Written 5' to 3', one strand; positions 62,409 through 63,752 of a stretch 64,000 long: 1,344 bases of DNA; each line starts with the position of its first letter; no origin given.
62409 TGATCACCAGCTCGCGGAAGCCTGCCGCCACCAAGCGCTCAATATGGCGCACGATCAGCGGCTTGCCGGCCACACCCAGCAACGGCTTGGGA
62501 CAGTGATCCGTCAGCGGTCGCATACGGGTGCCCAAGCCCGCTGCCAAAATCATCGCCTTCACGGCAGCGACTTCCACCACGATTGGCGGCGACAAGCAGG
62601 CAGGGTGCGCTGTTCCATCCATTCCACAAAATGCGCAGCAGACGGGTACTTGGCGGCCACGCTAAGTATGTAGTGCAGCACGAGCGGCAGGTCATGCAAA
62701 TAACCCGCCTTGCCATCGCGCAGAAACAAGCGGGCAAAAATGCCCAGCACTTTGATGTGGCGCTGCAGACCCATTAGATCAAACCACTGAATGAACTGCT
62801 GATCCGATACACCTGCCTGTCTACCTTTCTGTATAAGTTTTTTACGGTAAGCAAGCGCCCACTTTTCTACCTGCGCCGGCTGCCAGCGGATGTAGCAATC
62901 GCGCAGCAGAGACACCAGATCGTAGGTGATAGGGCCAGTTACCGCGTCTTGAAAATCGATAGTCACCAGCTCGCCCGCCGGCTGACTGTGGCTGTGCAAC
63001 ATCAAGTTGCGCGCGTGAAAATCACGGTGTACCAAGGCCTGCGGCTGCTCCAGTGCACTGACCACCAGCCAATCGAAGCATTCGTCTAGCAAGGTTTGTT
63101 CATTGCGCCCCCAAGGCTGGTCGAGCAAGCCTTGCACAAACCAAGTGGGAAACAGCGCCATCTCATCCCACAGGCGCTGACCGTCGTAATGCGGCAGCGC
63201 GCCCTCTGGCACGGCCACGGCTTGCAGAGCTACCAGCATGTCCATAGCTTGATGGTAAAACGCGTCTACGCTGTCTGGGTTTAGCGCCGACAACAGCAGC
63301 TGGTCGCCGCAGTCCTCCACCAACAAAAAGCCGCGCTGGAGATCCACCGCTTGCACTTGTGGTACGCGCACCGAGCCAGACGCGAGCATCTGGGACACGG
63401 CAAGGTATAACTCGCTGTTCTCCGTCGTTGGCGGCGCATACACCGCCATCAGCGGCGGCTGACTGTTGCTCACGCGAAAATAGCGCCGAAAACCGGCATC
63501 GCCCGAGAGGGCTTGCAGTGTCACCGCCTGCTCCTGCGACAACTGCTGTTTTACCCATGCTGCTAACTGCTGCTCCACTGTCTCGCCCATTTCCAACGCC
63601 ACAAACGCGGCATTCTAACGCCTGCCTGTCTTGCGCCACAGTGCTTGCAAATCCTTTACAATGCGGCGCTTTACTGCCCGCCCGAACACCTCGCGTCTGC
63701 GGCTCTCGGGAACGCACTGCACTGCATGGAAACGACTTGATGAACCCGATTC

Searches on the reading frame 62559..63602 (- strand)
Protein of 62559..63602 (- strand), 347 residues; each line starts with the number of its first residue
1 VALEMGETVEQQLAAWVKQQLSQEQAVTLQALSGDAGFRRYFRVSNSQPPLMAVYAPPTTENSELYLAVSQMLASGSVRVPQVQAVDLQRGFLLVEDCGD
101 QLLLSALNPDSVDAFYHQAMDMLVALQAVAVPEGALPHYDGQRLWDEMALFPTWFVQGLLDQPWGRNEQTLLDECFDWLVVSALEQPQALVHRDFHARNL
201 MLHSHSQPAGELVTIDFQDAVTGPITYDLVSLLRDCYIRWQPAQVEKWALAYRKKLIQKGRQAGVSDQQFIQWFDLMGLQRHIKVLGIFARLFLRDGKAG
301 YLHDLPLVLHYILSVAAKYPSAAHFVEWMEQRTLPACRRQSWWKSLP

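Call 25: search_protein_families(library=pfam, proteins=[window:62559-63602:-], max_evalue=0.0001)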
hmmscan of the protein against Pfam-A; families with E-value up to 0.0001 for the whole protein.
window:62559-63602:- (347 aa): 2 families
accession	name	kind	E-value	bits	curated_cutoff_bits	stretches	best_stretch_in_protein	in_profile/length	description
PF01636.29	APH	-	2.6e-25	90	23.2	1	28-253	1-230/239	Phosphotransferase enzyme family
PF02958.26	EcKL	-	3e-06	27.2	22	1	184-258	211-287/294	Ecdysteroid kinase-like family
